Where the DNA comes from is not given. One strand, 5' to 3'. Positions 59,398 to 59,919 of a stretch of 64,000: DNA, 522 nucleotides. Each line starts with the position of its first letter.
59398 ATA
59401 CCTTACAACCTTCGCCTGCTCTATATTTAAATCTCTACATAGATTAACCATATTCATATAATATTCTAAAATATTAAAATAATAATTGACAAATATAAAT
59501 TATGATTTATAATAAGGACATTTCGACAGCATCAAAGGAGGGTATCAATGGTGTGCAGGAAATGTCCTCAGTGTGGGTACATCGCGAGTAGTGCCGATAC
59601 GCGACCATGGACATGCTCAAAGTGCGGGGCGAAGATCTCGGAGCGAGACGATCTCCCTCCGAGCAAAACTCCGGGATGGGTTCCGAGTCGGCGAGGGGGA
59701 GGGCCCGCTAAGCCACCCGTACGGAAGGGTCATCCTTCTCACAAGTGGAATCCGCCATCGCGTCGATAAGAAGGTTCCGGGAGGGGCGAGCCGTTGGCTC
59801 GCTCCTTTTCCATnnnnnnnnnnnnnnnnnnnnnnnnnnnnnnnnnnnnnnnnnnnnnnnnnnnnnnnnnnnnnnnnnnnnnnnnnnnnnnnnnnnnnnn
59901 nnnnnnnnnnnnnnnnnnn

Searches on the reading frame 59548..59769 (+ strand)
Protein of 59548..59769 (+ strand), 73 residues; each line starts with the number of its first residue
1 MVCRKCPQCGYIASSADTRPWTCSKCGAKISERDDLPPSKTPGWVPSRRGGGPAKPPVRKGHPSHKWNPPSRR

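Call 50: search_protein_families(library=pfam, proteins=[window:59548-59769:+], max_evalue=0.1)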
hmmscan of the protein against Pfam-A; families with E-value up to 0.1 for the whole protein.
window:59548-59769:+ (73 aa): 16 families
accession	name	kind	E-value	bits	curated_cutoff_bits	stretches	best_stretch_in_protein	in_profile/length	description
PF13248.11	Zn_ribbon_3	-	0.0011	18.8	27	0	22-34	4-16/26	zinc-ribbon domain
PF21349.2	RUBY_RBDX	-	0.0012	18.7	26.5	1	5-29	2-25/30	Rubrerythrin, rubredoxin-like domain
PF07282.18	Cas12f1-like_TNB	-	0.0019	18.7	26.3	1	4-30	29-50/60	Cas12f1-like, TNB domain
PF13240.11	Zn_Ribbon_1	-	0.0028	17.8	25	0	23-32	2-11/23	zinc-ribbon domain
PF08271.17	Zn_Ribbon_TF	-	0.0047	16.9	29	1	5-34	2-33/43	TFIIB zinc-binding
PF16503.10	zn-ribbon_14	-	0.0099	15.8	34.9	0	4-15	1-12/32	Zinc-ribbon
PF22289.1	DmmA-like_C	-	0.015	15.7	27.4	1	6-30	4-28/44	Dimethylamine monooxygenase subunit DmmA-like, C-terminal domain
PF14149.11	YhfH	-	0.022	15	27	0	22-34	15-27/37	YhfH-like protein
PF14952.11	zf-tcix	-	0.044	13.8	31.2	0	4-13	11-20/42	Putative treble-clef, zinc-finger, Zn-binding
PF13465.12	zf-H2C2_2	-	0.061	14.2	40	0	18-29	12-23/26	Zinc-finger double domain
PF12773.13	DZR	-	0.066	13.8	27.3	0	4-27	25-45/45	Double zinc ribbon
PF18414.7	zf_C2H2_10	-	0.066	13.2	25.6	0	6-18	5-17/26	C2H2 type zinc-finger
PF10058.14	Zn_ribbon_10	-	0.079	13.2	24.2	0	1-29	23-53/54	ER junction formation factor lunapark, zinc ribbon finger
PF18439.7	zf_UBZ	-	0.093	12.8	25.6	1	21-33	3-15/32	Ubiquitin-Binding Zinc Finger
PF23458.2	DUF7130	-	0.094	13.1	35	0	4-29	54-79/89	Domain of unknown function (DUF7130)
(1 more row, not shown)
